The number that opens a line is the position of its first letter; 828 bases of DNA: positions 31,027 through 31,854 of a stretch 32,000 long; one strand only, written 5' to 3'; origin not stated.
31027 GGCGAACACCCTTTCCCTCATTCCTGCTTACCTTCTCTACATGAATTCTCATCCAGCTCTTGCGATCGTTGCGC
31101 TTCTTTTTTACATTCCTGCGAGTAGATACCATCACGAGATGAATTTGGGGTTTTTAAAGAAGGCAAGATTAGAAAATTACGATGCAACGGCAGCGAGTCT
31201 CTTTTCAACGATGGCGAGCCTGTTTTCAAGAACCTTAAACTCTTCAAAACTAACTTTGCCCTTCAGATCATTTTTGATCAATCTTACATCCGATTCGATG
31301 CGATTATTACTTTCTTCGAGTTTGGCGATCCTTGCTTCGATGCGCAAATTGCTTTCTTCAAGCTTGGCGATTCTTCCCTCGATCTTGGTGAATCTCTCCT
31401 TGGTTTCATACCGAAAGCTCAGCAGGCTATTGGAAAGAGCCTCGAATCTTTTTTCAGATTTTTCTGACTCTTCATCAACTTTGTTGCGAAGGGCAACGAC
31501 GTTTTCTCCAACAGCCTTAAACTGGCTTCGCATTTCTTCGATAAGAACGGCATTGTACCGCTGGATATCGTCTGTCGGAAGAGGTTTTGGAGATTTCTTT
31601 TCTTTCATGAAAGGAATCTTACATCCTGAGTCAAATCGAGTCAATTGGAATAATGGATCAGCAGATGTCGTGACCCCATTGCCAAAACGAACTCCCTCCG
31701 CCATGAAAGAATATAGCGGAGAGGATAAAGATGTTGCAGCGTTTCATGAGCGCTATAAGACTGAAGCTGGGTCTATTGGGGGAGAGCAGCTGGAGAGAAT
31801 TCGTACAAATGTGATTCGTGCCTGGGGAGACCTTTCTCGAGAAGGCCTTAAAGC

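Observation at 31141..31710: The giant frame stays open while running antisense through a well-formed coiled-coil ORF; strand-composition flip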

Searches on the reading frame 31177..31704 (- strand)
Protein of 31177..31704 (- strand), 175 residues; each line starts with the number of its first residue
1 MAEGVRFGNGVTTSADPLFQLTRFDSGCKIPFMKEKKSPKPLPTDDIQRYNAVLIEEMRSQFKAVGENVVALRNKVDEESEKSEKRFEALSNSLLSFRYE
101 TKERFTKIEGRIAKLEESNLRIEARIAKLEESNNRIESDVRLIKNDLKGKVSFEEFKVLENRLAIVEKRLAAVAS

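Call 7: search_protein_families(library=pfam, proteins=[window:31177-31704:-], max_evalue=0.1)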
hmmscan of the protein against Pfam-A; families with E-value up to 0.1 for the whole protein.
window:31177-31704:- (175 aa): 10 families
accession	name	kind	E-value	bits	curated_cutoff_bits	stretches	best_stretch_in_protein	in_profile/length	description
PF01519.22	DUF16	-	0.0014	19.5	40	1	96-172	27-101/104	Protein of unknown function DUF16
PF13610.12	DDE_Tnp_IS240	-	0.0025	18.4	27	0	113-162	75-125/139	DDE domain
PF07445.17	PriC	-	0.0039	17.5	23.3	1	55-171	45-157/174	Primosomal replication protein priC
PF14712.11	Snapin_Pallidin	-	0.018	15.9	29.6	1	55-130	15-89/89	Snapin/Pallidin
PF25526.1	LIP-1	-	0.026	14.3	34.1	1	56-172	20-133/250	Liprin-alpha-like coiled coil domain 2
PF16326.10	ABC_tran_CTD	-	0.029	15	32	0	98-127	3-32/69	ABC transporter C-terminal domain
PF10392.15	COG5_N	-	0.056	14.1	31.2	0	45-94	65-113/132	Conserved oligomeric Golgi complex subunit 5, N-terminal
PF07889.17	DUF1664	-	0.07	13.6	34.6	0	85-145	48-108/124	Protein of unknown function (DUF1664)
PF11559.13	ADIP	-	0.094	13.2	34.3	0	78-147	27-96/151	Afadin- and alpha -actinin-Binding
PF00261.25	Tropomyosin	-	0.098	12.5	38.6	1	54-148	147-240/242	Tropomyosin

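Call 8: find_homologous_proteins(query=window:31180-31704:-)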
Query window:31180-31704:- (175 aa): 1 proteins with E <= 0.001 among 910 candidates.
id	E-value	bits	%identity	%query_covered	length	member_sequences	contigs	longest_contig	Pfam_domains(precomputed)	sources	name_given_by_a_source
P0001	2.5e-16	78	45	75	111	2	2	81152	PF25541.1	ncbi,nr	ncbi:MAG: hypothetical protein HYS07_07040 [Chlamydiae bacterium]|nr:hypothetical protein [Chlamydio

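Call 10: find_encoding_contigs(protein=P0001, flank=10000, max_places=6)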
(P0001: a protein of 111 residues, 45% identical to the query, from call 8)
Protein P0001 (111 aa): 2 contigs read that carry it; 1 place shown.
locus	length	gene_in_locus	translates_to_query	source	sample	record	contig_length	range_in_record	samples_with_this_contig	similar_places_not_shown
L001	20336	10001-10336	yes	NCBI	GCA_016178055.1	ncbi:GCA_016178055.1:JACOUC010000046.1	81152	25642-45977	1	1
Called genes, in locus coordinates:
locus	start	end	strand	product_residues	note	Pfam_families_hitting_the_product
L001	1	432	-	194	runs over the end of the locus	PF00475:IGPD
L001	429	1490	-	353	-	PF00155:Aminotran_1_2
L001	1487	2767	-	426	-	PF00815:Histidinol_dh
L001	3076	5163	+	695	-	PF22896:OB_RNR_1st (faint), PF08206:OB_RNB, PF17876:CSD2, PF00773:RNB, PF00575:S1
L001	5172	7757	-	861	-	PF02861:Clp_N, PF23569:NBD_SMAX1 (weak), PF00004:AAA, PF17871:AAA_lid_9, PF00004:AAA, PF07724:AAA_2, PF07728:AAA_5, PF10431:ClpB_D2-small, +10 more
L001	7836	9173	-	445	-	PF02878:PGM_PMM_I, PF02879:PGM_PMM_II, PF02880:PGM_PMM_III, PF00408:PGM_PMM_IV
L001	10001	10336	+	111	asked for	PF25541:TBCA_PH (weak)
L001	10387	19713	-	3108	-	-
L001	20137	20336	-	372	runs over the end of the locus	PF01548:DEDD_Tnp_IS110 (weak), PF02371:Transposase_20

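Call 19: find_related_loci(query=A2, collection=genome_contigs, flank=10000)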
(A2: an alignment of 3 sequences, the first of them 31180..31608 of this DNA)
Query A2 (143 aa) in genome_contigs; peptide patterns used: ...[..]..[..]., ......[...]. (x = any residue, [..] = any of these).
268 stretches matched a pattern, but none encodes a relative of the query by tblastn (E <= 1e-3).

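Call 20: find_related_loci(query=A2, collection=metagenome_contigs, flank=10000)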
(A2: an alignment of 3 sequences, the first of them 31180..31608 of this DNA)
Query A2 (143 aa) in metagenome_contigs; peptide patterns used: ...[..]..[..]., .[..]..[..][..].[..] (x = any residue, [..] = any of these).
494 stretches matched a pattern; 2 encode a relative of the query (tblastn E <= 1e-3); 2 distinct loci.
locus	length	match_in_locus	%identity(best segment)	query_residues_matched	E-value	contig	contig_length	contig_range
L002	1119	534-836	30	19-133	4e-8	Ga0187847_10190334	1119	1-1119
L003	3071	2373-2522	38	1-44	4e-7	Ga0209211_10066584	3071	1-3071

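Call 29: find_encoding_contigs(protein=window:31180-31608:-, flank=10000, max_places=10)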
Protein window:31180-31608:- (143 aa): no gene with exactly this product is on record in the collection.

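Call 30: find_encoding_contigs(protein=window:31180-31704:-, flank=10000, max_places=10)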
Protein window:31180-31704:- (175 aa): no gene with exactly this product is on record in the collection.

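Call 36: search_protein_representatives(alignment_id=A4)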
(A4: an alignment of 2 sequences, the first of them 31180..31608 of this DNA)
Query: 2 sequences, 143 profile positions. Proteins with E-value up to 0.001 (for the whole library): 357; up to 1e-10: 11; up to 1e-30: 1. The best 150 are listed.
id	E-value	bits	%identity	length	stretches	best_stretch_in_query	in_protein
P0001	1.8e-48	180.3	-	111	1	1-133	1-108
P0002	4.1e-29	117.5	-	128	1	10-142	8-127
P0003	9.2e-29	116.4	-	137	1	1-141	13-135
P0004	3.6e-24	101.5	-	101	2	91-141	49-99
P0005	6.2e-24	100.8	-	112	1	17-140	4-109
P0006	9.8e-15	70.9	-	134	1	1-141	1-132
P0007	2.3e-13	66.5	-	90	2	82-141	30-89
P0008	7.2e-13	64.9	-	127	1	17-139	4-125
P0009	1.5e-12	63.9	-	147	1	4-138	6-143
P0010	2.1e-12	63.4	-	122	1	1-140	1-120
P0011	5.4e-12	62.1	-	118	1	14-137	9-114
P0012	1.2e-10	57.7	-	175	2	25-140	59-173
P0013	1.5e-10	57.3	-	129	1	8-137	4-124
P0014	3.2e-10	56.3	-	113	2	69-141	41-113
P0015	6.1e-10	55.4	-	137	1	6-137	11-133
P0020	5.3e-09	52.3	-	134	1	5-140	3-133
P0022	5.9e-09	52.2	-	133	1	2-139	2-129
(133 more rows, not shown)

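Call 39: search_protein_families(library=pfam, proteins=[P0002, P0003, P0009, P0013, P0020, P0022, P0010, P0011], max_evalue=0.01)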
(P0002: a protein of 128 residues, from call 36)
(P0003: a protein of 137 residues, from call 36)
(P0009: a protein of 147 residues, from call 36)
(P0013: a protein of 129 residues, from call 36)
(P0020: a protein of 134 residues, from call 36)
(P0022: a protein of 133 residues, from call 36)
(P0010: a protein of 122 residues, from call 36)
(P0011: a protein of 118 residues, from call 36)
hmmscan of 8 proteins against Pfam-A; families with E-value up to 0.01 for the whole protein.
P0002 (128 aa): 2 families
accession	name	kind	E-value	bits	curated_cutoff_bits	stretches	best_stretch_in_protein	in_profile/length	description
PF23203.1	KIF21A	-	0.0011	19.1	28.5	1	24-113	44-130/161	KIF21A-like domain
PF25541.1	TBCA_PH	-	0.0098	16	27.8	0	33-99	49-114/139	PH domain-containing proteins, TBCA domain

P0003 (137 aa): 7 families
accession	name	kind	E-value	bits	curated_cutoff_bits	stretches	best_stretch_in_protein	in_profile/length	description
PF10779.14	XhlA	-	5.8e-05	23.6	34.7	1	73-110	5-49/67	Haemolysin XhlA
PF25541.1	TBCA_PH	-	0.0017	18.5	27.8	1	28-108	38-114/139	PH domain-containing proteins, TBCA domain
PF00992.25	Troponin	-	0.0028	18.4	26.2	1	51-108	26-87/134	Troponin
PF08614.16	ATG16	-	0.0031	18.1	33.7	1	34-137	78-179/200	Autophagy protein 16 (ATG16)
PF23991.1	DUF7310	-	0.006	17.5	40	0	50-97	29-76/83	Coiled-coil region of unknown function (DUF7310)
PF00261.25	Tropomyosin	-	0.006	16.5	38.6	1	25-108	152-231/242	Tropomyosin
PF25526.1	LIP-1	-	0.0084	15.9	34.1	0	49-132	8-82/250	Liprin-alpha-like coiled coil domain 2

P0009 (147 aa): 14 families
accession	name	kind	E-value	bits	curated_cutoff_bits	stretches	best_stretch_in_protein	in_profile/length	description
PF14712.11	Snapin_Pallidin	-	1.5e-06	29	29.6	1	24-102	14-88/89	Snapin/Pallidin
PF07303.18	Occludin_ELL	-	4.3e-06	27.9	31.2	1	63-142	16-95/101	Occludin homology domain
PF07889.17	DUF1664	-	3.6e-05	24.2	34.6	0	79-142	62-123/124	Protein of unknown function (DUF1664)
PF20667.3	Sec10_N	-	0.00029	21.4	27.4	0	37-96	24-83/118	Exocyst complex component Sec10, N-terminal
PF00261.25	Tropomyosin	-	0.00035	20.5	38.6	1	7-146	73-214/242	Tropomyosin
PF02646.22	RmuC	-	0.0019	17.8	26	0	72-126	222-276/291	RmuC family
PF01920.25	Prefoldin_2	-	0.0021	18.4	27.6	0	24-65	63-104/106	Prefoldin subunit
PF10241.14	KxDL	-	0.0026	18.5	27.2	0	31-100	10-79/86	Uncharacterized conserved protein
PF12072.13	RNase_Y_N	-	0.003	17.4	32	1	31-114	51-134/201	RNase Y N-terminal region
PF06419.17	COG6_N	-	0.0034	17.9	27.4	0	69-122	33-86/114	Conserved oligomeric complex COG6, N-terminal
PF06009.19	Laminin_II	-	0.0035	17.8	33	0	70-146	4-78/138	Laminin Domain II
PF01519.22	DUF16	-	0.0063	17.4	40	1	25-96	36-103/104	Protein of unknown function DUF16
PF06160.17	EzrA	-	0.0084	14.9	39.6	0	61-145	93-179/557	Septation ring formation regulator, EzrA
PF02601.20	Exonuc_VII_L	-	0.0093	15.9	35.9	0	34-144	137-245/315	Exonuclease VII, large subunit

P0013 (129 aa): 27 families (the best 25 are shown)
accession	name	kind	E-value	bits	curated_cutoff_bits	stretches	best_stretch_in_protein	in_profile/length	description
PF23991.1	DUF7310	-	8.1e-09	36.3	40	1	61-99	26-64/83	Coiled-coil region of unknown function (DUF7310)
PF05377.16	FlaC_arch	-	3.5e-06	27.8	27.8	1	59-97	1-39/55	Flagella accessory protein C (FlaC)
PF06825.17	HSBP1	-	5.4e-06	26.6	28.6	1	12-58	5-48/51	Heat shock factor binding protein 1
PF00261.25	Tropomyosin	-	1.7e-05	24.8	38.6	1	35-105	4-74/242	Tropomyosin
PF16526.10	CLZ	-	1.8e-05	25.5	26.7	0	63-90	29-56/71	C-terminal leucine zipper domain of cyclic nucleotide-gated channels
PF10779.14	XhlA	-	6.4e-05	23.5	34.7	1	57-101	3-47/67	Haemolysin XhlA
PF00038.26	Filament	-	8.3e-05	22.8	40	1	15-105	195-282/313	Intermediate filament protein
PF10805.13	DUF2730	-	0.00027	21.4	24.9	0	31-89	34-94/102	Protein of unknown function (DUF2730)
PF25541.1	TBCA_PH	-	0.00061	20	27.8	1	32-126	21-109/139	PH domain-containing proteins, TBCA domain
PF07889.17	DUF1664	-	0.00069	20.1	34.6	1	30-92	59-121/124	Protein of unknown function (DUF1664)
PF14712.11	Snapin_Pallidin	-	0.00074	20.4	29.6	1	33-91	30-88/89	Snapin/Pallidin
PF10473.14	CENP-F_leu_zip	-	0.0011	19.5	34.5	1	34-122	21-107/140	Leucine-rich repeats of kinetochore protein Cenp-F/LEK1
PF09763.15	Sec3_CC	-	0.0011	19.2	27.1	1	32-90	23-81/133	Exocyst complex component Sec3, coiled-coil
PF14932.11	HAUS-augmin3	-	0.0013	18.8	29.4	1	1-105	36-141/260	HAUS augmin-like complex subunit 3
PF01519.22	DUF16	-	0.0016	19.3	40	0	20-50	73-103/104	Protein of unknown function DUF16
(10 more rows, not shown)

P0020 (134 aa): 11 families
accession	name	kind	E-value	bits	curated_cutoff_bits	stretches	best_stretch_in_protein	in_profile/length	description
PF23991.1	DUF7310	-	6.4e-05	23.8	40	1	53-90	20-57/83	Coiled-coil region of unknown function (DUF7310)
PF05531.17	NPV_P10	-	0.00063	20.6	29.8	0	45-90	17-62/75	Nucleopolyhedrovirus P10 protein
PF14712.11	Snapin_Pallidin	-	0.00079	20.3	29.6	1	35-82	41-88/89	Snapin/Pallidin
PF02601.20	Exonuc_VII_L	-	0.0013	18.7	35.9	1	39-132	152-245/315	Exonuclease VII, large subunit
PF19468.4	DUF6005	-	0.0022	17.5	25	1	30-115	238-320/327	Family of unknown function (DUF6005)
PF04513.17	Baculo_PEP_C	-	0.0024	18.4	38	1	61-131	28-101/140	Baculovirus polyhedron envelope protein, PEP, C terminus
PF10805.13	DUF2730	-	0.0055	17.2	24.9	0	67-130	37-100/102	Protein of unknown function (DUF2730)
PF22980.2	Myb_DNA-bind_8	-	0.0071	16.1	27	0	27-55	19-48/50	Myb-like DNA-binding domain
PF24611.2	Spectrin_Anc-1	-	0.0074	17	33.2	0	14-62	18-66/115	Nuclear anchorage protein 1, spectrin-like repeat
PF10046.14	BLOC1_2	-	0.0087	16.8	33.4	0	36-86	45-95/96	Biogenesis of lysosome-related organelles complex-1 subunit 2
PF07303.18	Occludin_ELL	-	0.009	17.2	31.2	0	67-131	26-89/101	Occludin homology domain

P0022 (133 aa): 15 families
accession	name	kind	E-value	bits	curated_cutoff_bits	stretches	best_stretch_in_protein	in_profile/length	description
PF23991.1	DUF7310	-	1.1e-06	29.4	40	1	37-84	27-74/83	Coiled-coil region of unknown function (DUF7310)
PF00261.25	Tropomyosin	-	0.00024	21.1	38.6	1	38-125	11-103/242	Tropomyosin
PF16526.10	CLZ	-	0.00041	21.1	26.7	1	37-77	21-61/71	C-terminal leucine zipper domain of cyclic nucleotide-gated channels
PF05377.16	FlaC_arch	-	0.00065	20.5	27.8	1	41-78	1-38/55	Flagella accessory protein C (FlaC)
PF05531.17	NPV_P10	-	0.00074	20.4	29.8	1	38-91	9-65/75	Nucleopolyhedrovirus P10 protein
PF10779.14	XhlA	-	0.00084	19.9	34.7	0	38-73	2-37/67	Haemolysin XhlA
PF07889.17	DUF1664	-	0.0025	18.3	34.6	0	22-74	69-121/124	Protein of unknown function (DUF1664)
PF16326.10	ABC_tran_CTD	-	0.0042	17.7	32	0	55-81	9-35/69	ABC transporter C-terminal domain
PF14712.11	Snapin_Pallidin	-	0.0045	17.8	29.6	0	23-93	17-87/89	Snapin/Pallidin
PF25526.1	LIP-1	-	0.0047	16.7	34.1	0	49-116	124-194/250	Liprin-alpha-like coiled coil domain 2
PF19220.6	Rod_CreS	-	0.005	16.4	100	1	40-131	76-165/359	Crescentin, rod domain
PF06160.17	EzrA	-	0.0068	15.2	39.6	0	48-116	345-418/557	Septation ring formation regulator, EzrA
PF25541.1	TBCA_PH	-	0.008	16.3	27.8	0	64-124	67-127/139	PH domain-containing proteins, TBCA domain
PF06825.17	HSBP1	-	0.0088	16.3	28.6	0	37-53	24-40/51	Heat shock factor binding protein 1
PF24362.2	DUF7518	-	0.0096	17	27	0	55-107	1-53/104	Family of unknown function (DUF7518)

P0010 (122 aa): 6 families
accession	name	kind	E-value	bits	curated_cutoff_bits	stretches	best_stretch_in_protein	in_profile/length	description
PF07889.17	DUF1664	-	3.4e-05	24.3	34.6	1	38-121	39-120/124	Protein of unknown function (DUF1664)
PF14712.11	Snapin_Pallidin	-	0.00095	20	29.6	1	21-86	15-83/89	Snapin/Pallidin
PF00509.23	Hemagglutinin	-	0.0013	17.7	31.8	1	39-104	370-435/550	Haemagglutinin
PF09577.15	Spore_YpjB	-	0.0031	17.8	24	1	70-117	114-161/230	Sporulation protein YpjB (SpoYpjB)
PF05597.16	Phasin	-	0.005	17.3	28.8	1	26-121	35-124/126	Poly(hydroxyalcanoate) granule associated protein (phasin)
PF06009.19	Laminin_II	-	0.008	16.6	33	0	21-95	5-82/138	Laminin Domain II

P0011 (118 aa): 42 families (the best 25 are shown)
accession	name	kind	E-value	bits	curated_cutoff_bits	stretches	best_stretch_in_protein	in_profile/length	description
PF07889.17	DUF1664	-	1.7e-05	25.3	34.6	1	2-70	55-123/124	Protein of unknown function (DUF1664)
PF00261.25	Tropomyosin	-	3.2e-05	23.9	38.6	1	31-109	17-100/242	Tropomyosin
PF10046.14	BLOC1_2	-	3.7e-05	24.4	33.4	1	23-64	54-95/96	Biogenesis of lysosome-related organelles complex-1 subunit 2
PF10473.14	CENP-F_leu_zip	-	9.8e-05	22.9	34.5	0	2-56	62-116/140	Leucine-rich repeats of kinetochore protein Cenp-F/LEK1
PF08581.15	Tup_N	-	0.00012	22.7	28.7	1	15-71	6-62/77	Tup N-terminal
PF05377.16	FlaC_arch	-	0.00044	21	27.8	0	63-94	1-32/55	Flagella accessory protein C (FlaC)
PF04102.17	SlyX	-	0.00048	21.2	30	1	34-85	3-54/67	SlyX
PF05531.17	NPV_P10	-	0.00061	20.7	29.8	1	31-85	15-65/75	Nucleopolyhedrovirus P10 protein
PF10241.14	KxDL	-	0.00061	20.5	27.2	0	2-55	30-83/86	Uncharacterized conserved protein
PF06005.17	ZapB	-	0.00073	20.4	31.5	1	34-94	4-64/71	Cell division protein ZapB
PF06419.17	COG6_N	-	0.00082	19.9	27.4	1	28-89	34-95/114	Conserved oligomeric complex COG6, N-terminal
PF01519.22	DUF16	-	0.00086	20.2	40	1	34-94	34-94/104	Protein of unknown function DUF16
PF23991.1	DUF7310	-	0.00089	20.1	40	0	31-72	27-68/83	Coiled-coil region of unknown function (DUF7310)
PF06160.17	EzrA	-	0.00089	18.1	39.6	1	32-112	349-427/557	Septation ring formation regulator, EzrA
PF00804.31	Syntaxin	-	0.0012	19.1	26.7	1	30-95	12-77/157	Syntaxin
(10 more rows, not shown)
